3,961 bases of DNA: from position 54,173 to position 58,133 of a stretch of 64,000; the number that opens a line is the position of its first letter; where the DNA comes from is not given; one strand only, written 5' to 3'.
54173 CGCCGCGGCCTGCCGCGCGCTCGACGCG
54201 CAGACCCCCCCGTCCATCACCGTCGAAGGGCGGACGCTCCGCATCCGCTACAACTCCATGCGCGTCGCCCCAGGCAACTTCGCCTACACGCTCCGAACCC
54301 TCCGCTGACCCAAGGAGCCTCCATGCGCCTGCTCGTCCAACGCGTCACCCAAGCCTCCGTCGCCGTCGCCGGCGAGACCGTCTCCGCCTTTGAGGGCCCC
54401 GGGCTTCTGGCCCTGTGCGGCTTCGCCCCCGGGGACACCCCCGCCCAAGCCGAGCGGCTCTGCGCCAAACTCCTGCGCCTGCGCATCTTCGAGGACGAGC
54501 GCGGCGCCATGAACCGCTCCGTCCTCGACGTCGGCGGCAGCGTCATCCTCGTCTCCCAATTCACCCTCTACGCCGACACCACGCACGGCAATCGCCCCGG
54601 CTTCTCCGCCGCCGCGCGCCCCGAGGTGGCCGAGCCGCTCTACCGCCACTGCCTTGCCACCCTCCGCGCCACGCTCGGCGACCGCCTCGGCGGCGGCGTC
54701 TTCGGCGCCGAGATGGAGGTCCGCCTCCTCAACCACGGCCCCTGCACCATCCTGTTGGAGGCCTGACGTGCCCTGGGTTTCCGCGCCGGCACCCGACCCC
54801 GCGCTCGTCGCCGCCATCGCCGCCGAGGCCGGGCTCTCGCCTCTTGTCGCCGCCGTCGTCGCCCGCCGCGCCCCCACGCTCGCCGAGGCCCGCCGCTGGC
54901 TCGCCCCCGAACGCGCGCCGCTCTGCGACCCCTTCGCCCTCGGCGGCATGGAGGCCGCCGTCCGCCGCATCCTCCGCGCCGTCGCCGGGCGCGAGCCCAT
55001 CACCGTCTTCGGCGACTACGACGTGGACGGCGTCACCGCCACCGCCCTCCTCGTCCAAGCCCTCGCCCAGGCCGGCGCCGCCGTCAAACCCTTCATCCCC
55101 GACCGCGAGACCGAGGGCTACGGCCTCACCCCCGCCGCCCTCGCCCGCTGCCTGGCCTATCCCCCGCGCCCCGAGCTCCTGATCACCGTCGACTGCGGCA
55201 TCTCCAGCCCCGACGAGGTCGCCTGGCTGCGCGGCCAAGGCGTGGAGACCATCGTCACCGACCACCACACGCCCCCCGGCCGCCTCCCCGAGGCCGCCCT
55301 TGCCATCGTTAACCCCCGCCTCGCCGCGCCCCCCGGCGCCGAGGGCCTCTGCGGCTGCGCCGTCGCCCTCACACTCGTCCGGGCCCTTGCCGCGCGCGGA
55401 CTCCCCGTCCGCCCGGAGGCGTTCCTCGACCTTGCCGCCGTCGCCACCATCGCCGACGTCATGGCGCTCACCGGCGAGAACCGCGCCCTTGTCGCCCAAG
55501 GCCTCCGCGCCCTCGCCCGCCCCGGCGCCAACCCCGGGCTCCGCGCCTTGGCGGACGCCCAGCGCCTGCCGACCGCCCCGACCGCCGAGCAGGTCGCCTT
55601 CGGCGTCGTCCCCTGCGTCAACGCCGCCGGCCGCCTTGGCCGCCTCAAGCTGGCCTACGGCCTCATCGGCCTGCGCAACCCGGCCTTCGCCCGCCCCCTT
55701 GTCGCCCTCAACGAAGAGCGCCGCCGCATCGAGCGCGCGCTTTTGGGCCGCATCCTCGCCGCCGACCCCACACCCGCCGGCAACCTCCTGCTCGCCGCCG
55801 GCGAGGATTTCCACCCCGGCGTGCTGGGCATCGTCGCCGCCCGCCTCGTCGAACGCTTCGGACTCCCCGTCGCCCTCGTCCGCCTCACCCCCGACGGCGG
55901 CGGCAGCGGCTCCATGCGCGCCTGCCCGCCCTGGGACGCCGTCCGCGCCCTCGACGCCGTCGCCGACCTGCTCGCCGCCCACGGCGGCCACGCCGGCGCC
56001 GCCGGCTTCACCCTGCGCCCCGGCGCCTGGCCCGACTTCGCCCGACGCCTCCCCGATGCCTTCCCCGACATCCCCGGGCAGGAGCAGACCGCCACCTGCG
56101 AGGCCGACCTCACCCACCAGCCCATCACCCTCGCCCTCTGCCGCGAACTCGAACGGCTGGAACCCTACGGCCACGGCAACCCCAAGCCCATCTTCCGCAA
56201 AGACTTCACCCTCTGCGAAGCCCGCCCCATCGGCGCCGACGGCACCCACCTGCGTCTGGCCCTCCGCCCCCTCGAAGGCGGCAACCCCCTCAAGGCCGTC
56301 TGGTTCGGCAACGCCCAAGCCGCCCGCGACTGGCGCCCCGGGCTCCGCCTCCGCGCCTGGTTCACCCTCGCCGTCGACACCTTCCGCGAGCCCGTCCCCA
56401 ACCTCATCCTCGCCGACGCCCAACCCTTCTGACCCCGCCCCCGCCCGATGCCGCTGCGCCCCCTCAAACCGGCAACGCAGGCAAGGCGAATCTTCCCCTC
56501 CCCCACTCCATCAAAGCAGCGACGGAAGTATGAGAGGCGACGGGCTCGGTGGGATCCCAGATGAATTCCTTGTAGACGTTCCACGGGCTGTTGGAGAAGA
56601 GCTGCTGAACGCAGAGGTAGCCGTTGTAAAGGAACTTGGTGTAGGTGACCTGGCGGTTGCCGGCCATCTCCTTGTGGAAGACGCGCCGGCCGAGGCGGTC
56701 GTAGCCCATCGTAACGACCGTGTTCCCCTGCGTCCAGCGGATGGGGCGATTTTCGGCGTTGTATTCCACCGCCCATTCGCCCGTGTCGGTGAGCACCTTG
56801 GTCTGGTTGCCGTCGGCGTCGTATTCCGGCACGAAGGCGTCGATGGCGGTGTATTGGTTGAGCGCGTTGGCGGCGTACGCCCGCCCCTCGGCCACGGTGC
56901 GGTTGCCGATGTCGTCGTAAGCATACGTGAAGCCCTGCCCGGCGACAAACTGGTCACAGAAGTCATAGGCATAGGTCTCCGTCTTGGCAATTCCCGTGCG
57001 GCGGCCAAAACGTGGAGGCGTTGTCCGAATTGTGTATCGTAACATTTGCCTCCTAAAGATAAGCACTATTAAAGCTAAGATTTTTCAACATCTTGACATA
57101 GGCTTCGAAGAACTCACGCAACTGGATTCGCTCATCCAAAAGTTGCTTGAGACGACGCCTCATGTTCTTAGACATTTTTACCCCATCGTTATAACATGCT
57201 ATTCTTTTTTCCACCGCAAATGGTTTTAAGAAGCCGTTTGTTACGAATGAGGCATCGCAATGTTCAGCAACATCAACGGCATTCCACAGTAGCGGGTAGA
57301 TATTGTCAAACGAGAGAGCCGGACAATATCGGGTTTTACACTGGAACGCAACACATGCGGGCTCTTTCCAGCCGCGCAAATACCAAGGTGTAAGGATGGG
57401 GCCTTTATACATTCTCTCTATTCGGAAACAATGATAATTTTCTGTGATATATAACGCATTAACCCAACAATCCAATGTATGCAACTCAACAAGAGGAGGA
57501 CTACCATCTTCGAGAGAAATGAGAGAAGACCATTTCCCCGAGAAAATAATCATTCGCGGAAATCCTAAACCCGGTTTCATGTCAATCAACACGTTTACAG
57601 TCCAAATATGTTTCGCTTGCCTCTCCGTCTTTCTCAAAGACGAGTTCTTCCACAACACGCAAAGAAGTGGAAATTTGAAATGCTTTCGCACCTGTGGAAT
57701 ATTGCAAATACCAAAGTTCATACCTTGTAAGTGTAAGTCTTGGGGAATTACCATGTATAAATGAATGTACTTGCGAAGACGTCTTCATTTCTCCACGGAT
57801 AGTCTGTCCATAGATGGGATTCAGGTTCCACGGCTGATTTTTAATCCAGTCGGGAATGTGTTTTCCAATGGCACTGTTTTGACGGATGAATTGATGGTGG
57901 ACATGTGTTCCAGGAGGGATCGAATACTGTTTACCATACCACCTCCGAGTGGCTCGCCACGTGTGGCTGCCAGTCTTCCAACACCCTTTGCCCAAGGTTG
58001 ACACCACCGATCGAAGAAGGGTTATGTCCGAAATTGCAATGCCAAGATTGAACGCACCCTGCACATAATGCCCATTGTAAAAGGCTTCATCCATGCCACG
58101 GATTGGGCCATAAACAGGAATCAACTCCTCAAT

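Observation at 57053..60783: Unclassified Rhs tip 2 plus a two-member Cys/His-motif protein family that recurs in both cassettes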

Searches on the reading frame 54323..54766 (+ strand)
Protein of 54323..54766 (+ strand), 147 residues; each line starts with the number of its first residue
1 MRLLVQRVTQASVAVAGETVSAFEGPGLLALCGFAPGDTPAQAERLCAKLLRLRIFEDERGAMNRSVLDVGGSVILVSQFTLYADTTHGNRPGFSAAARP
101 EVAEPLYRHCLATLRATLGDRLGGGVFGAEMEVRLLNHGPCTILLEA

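Call 66: find_encoding_contigs(protein=window:54323-54766:+, flank=10000, max_places=10)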
Protein window:54323-54766:+ (147 aa): 22 contigs read that carry it; 7 places shown.
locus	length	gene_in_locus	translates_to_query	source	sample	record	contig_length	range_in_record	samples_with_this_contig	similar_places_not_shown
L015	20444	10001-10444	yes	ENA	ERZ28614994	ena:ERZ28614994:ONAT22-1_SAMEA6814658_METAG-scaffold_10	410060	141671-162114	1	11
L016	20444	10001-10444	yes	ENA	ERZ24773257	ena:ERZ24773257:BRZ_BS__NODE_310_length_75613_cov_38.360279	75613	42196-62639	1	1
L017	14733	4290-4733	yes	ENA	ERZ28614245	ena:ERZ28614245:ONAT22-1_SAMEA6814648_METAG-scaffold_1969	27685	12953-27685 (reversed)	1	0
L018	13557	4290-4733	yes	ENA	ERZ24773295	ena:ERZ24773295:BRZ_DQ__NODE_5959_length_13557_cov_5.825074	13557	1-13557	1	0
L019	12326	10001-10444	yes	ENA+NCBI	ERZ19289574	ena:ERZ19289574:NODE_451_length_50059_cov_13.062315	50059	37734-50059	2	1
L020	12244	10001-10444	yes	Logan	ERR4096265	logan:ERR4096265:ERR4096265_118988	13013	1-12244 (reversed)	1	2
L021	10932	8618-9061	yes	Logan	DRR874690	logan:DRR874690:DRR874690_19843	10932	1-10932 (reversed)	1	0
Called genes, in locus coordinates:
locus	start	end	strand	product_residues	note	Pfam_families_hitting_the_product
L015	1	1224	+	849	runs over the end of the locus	PF00521:DNA_topoisoIV, PF03989:DNA_gyraseA_C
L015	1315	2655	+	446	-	PF00158:Sigma54_activat (faint), PF01078:Mg_chelatase (faint), PF05496:RuvB_N, PF00004:AAA, PF07728:AAA_5, PF16193:AAA_assoc_2, PF12002:MgsA_C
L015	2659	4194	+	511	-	PF03853:YjeF_N, PF01256:Carb_kinase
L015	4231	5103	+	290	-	PF06325:PrmA, PF05175:MTS, PF13489:Methyltransf_23 (weak), PF13847:Methyltransf_31, PF08241:Methyltransf_11 (weak), PF13649:Methyltransf_25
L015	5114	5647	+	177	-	PF06695:Sm_multidrug_ex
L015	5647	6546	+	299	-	PF01820:Dala_Dala_lig_N, PF02655:ATP-grasp_3, PF07478:Dala_Dala_lig_C, PF13535:ATP-grasp_4 (faint)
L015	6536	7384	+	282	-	-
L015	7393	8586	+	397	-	PF02491:SHS2_FTSA (weak), PF06723:MreB_Mbl (weak), PF14450:FtsA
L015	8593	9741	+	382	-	PF00091:Tubulin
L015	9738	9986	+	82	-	-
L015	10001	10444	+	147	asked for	PF02580:Tyr_Deacylase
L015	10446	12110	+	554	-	PF01368:DHH, PF02272:DHHA1 (weak), PF17768:RecJ_OB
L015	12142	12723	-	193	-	-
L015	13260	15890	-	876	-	PF05593:RHS_repeat, PF25023:TEN_YD-shell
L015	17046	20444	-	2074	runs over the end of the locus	PF05593:RHS_repeat, PF25023:TEN_YD-shell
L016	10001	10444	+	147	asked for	PF02580:Tyr_Deacylase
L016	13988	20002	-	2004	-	PF05593:RHS_repeat, PF25023:TEN_YD-shell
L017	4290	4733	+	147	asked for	PF02580:Tyr_Deacylase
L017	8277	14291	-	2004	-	PF05593:RHS_repeat, PF25023:TEN_YD-shell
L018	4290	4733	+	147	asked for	PF02580:Tyr_Deacylase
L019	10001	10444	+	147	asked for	PF02580:Tyr_Deacylase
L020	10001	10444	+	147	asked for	PF02580:Tyr_Deacylase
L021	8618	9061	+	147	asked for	PF02580:Tyr_Deacylase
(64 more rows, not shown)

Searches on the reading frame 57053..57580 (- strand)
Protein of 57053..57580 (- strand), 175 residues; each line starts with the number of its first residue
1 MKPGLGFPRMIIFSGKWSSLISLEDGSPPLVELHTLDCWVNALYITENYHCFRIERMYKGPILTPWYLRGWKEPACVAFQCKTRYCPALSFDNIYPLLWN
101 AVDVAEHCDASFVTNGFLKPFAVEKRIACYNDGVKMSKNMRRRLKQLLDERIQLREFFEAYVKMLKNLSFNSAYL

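Call 5: search_protein_families(library=pfam, proteins=[window:57053-57580:-], max_evalue=1)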
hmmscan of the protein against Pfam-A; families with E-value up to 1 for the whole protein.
window:57053-57580:- (175 aa): 0 families

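Call 6: search_protein_families(library=ncbifam, proteins=[window:57053-57580:-], max_evalue=1)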
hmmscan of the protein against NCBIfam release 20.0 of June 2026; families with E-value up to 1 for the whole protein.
window:57053-57580:- (175 aa): 0 families

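Call 7: find_homologous_proteins(query=window:57053-57580:-, max_evalue=0.001)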
Query window:57053-57580:- (175 aa): 3 proteins with E <= 0.001 among 13 candidates.
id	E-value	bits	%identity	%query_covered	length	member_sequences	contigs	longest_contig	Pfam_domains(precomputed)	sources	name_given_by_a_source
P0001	6.4e-104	364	86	100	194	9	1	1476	-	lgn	-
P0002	1.0e-76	275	100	68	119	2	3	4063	-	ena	-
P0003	2.1e-58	215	53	100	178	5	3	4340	-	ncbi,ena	-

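Call 10: find_encoding_contigs(protein=P0001, flank=10000)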
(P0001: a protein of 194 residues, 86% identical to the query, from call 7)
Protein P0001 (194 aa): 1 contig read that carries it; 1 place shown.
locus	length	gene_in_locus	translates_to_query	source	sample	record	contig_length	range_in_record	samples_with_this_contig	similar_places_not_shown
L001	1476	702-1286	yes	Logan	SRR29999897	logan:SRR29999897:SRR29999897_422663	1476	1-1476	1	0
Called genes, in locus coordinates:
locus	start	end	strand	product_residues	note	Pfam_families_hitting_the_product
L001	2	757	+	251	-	?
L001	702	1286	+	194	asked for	-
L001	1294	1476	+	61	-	?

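Call 11: find_encoding_contigs(protein=P0003, flank=10000)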
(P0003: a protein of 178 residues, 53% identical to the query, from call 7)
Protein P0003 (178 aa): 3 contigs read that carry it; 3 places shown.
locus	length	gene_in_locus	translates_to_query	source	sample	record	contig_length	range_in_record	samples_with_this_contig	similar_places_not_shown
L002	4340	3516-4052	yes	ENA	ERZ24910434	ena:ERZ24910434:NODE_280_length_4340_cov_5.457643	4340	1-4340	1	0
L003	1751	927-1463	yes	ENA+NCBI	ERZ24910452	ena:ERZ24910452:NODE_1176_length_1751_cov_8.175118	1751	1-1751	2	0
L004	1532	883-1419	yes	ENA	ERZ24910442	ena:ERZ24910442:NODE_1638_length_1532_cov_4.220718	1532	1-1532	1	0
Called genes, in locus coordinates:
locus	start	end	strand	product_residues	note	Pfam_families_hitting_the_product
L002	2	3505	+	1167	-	?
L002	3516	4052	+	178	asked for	-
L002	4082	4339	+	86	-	?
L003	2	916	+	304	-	?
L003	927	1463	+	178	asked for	-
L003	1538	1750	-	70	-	?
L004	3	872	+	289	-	?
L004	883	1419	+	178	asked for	-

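Call 21: search_protein_representatives(alignment_id=A1)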
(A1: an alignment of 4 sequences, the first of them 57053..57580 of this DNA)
Query: 4 sequences, 177 profile positions. Proteins with E-value up to 0.001 (for the whole library): 9; up to 1e-10: 8; up to 1e-30: 4. The best 9 are listed.
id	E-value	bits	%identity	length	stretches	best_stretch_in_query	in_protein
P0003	3.5e-106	369.1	-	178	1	3-177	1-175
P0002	2.9e-66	239.1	-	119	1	59-177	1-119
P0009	5.8e-35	137.1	-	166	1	3-164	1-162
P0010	6.8e-34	133.7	-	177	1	4-163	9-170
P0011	1.4e-28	116.4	-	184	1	3-170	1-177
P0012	2.0e-23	99.6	-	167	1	3-163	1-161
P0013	2.1e-22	96.2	-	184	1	3-168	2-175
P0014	4.8e-11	59.3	-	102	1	79-166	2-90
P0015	1.2e-04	38.4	-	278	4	48-96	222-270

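Call 25: find_encoding_contigs(protein=P0009, flank=10000)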
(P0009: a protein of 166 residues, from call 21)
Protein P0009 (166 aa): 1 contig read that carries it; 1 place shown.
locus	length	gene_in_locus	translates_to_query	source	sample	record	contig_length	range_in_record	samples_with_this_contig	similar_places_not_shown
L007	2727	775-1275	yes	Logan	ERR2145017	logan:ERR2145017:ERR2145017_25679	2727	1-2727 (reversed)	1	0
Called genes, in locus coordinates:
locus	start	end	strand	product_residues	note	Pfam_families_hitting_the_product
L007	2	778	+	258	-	?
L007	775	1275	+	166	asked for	-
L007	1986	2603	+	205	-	-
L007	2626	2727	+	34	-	?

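Call 26: find_encoding_contigs(protein=P0010, flank=10000)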
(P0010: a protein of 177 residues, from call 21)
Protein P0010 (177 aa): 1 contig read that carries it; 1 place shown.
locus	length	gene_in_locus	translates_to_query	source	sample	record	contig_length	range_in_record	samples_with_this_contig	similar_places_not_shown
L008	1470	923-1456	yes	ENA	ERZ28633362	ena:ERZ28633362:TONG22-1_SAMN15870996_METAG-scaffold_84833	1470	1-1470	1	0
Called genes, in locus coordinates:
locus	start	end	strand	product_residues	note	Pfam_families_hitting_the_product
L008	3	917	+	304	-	?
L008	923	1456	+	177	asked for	-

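Call 29: find_encoding_contigs(protein=P0011, flank=10000)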
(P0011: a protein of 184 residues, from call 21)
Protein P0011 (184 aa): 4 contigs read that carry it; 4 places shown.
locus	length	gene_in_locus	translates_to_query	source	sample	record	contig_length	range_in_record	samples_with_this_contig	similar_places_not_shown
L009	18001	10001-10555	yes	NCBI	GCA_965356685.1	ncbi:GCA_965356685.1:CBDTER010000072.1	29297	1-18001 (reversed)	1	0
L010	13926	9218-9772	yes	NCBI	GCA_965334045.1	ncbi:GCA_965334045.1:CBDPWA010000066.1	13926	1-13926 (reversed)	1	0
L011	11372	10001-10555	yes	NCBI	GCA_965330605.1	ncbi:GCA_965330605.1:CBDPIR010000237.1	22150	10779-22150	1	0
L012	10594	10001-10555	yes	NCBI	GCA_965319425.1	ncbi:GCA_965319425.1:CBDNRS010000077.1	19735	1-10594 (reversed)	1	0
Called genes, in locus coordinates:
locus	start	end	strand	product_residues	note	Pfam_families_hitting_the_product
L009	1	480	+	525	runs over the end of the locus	PF10150:RNase_E_G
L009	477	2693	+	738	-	-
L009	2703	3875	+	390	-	PF02606:LpxK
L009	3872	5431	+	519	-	PF03023:MurJ, PF13440:Polysacc_synt_3, PF01554:MatE (weak)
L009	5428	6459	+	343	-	PF25917:BSH_RND, PF25973:BSH_CzcB (faint), PF25876:HH_MFP_RND (weak), PF25944:Beta-barrel_RND (weak), PF25967:RND-MFP_C, PF25989:YknX_C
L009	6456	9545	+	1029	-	PF00873:ACR_tran, PF02355:SecD_SecF_C (faint), PF03176:MMPL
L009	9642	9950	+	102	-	-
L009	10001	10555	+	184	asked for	-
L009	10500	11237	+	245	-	-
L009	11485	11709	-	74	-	-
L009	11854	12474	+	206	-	PF02525:Flavodoxin_2, PF03358:FMN_red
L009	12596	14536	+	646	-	PF00456:Transketolase_N, PF13292:DXP_synthase_N (weak), PF00676:E1_dh, PF02775:TPP_enzyme_C (faint), PF02779:Transket_pyr, PF22613:Transketolase_C_1, PF02780:Transketolase_C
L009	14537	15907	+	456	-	PF00206:Lyase_1, PF08328:ASL_C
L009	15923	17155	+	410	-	PF01743:PolyA_pol, PF12627:PolyA_pol_RNAbd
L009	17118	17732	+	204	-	PF09976:TPR_21 (faint)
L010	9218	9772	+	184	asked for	-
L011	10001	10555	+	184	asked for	-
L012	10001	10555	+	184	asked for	-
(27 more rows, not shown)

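Call 30: find_encoding_contigs(protein=P0012, flank=10000)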
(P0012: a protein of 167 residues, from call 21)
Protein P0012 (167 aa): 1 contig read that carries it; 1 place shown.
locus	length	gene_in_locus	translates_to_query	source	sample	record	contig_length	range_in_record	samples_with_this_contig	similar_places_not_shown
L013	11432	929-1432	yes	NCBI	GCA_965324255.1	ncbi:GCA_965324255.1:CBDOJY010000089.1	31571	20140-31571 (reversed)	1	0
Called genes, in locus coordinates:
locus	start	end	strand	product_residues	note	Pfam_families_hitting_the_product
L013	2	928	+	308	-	?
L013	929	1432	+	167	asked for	-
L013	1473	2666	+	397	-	-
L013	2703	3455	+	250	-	PF00756:Esterase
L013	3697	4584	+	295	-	PF02645:DegV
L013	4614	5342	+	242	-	PF01863:YgjP-like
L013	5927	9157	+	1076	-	PF21445:ADDB_N, PF13361:UvrD_C (weak), PF12705:PDDEXK_1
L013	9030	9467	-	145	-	-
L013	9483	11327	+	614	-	PF19864:Radical_SAM_N2, PF04055:Radical_SAM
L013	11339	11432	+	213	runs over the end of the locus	PF10105:DUF2344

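Call 31: find_encoding_contigs(protein=P0013, flank=10000)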
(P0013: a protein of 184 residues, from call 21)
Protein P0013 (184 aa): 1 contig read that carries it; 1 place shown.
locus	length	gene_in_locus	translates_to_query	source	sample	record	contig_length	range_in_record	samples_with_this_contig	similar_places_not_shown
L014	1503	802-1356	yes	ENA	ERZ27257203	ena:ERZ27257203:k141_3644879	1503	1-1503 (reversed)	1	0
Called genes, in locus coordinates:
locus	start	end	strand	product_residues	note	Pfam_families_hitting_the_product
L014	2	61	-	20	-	?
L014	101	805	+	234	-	-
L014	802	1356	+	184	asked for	-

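Call 46: predict_structure(alignment_id=A4)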
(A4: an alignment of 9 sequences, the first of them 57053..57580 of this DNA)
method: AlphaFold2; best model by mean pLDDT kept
length: 175 residues; sequences in the alignment: 9
mean_pLDDT: 89.9   pTM: 0.85
mean pLDDT of the five models: 89.9, 89.0, 85.4, 77.8, 76.6
residues with pLDDT >= 90: 112; 70-90: 56; 50-70: 7; < 50: 0
segments of 3 or more residues with pLDDT < 50: none
pLDDT, mean of each block of 10 residues (from residue 1): 89 85 90 88 96 95 81 83 96 97 94 90 91 90 97 96 82 64
secondary structure, 60 per line:
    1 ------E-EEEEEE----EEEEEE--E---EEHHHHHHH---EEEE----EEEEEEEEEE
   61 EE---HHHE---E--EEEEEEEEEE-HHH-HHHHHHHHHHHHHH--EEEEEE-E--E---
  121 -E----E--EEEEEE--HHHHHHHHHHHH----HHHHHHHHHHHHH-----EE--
elements in order: E9-14 E19-24 H33-39 E43-46 E51-62 E76-85 H91-104 E107-112 E130-135 H138-149 H154-166

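Call 51: search_solved_structures(query=A4, max_evalue=10)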
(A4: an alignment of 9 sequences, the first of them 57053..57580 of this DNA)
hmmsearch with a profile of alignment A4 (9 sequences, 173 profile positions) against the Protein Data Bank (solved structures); distinct sequences matched with E-value up to 10: 2.
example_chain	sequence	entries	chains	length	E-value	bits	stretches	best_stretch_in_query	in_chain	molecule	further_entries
6mzm_W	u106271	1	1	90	0.95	12.3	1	19-61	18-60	Transcription initiation factor IIA subunit 1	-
1j5x_A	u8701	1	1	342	1.1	12.1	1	135-167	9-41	GLUCOSAMINE-6-PHOSPHATE DEAMINASE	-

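Call 70: find_related_loci(query=A1, collection=genome_contigs, flank=6000)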
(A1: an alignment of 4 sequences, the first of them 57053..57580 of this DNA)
Query A1 (175 aa) in genome_contigs; peptide patterns used: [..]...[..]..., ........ (x = any residue, [..] = any of these).
11 stretches matched a pattern; 1 encode a relative of the query (tblastn E <= 1e-3); 1 distinct loci.
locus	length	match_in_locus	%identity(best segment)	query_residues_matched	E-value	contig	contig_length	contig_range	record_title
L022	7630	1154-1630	41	3-160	3e-29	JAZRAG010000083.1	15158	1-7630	MAG: Candidatus Spyradenecus sp. isolate T1900045144_TC20190138.MAGScoT_cleanbin_000013 SGB_4932_k141_2555412, whole gen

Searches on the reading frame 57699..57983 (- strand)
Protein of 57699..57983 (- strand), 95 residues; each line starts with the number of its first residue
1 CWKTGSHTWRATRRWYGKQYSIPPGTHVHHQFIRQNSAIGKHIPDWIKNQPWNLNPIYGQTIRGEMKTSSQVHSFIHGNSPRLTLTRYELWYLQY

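Call 84: search_solved_structures(query=A6, max_evalue=10, show_alignments=3)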
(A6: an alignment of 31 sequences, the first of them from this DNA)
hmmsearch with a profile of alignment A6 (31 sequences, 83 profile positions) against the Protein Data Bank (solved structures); distinct sequences matched with E-value up to 10: 0.

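Call 91: find_related_loci(query=A6, collection=metagenome_contigs, flank=3000)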
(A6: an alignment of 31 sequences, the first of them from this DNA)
Query A6 (95 aa) in metagenome_contigs; peptide patterns used: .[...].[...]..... (x = any residue, [..] = any of these).
188 stretches matched a pattern; 135 encode a relative of the query (tblastn E <= 1e-3); the best 80 are kept; 80 distinct loci.
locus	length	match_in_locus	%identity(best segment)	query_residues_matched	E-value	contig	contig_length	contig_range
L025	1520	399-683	100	1-95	2e-67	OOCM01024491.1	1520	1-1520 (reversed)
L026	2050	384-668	67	1-95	9e-44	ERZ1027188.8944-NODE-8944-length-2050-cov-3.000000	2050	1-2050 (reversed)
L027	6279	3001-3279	47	1-92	3e-23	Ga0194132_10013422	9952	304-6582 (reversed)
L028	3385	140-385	48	1-92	9e-23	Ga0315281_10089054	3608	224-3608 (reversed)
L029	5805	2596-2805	50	2-81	8e-22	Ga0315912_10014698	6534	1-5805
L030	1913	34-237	49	1-78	3e-21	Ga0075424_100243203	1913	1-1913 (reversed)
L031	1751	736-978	43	2-92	4e-21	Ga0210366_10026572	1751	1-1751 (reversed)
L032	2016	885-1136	45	1-92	5e-21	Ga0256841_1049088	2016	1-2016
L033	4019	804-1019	49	1-81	6e-21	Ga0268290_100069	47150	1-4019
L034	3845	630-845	49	1-81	6e-21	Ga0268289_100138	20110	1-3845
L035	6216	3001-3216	49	1-81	6e-21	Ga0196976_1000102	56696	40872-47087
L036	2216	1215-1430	46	1-81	5e-20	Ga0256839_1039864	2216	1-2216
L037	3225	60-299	44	3-92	2e-19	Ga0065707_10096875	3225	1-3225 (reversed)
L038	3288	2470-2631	57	2-55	5e-19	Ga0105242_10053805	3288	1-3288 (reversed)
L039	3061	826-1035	45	3-81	5e-19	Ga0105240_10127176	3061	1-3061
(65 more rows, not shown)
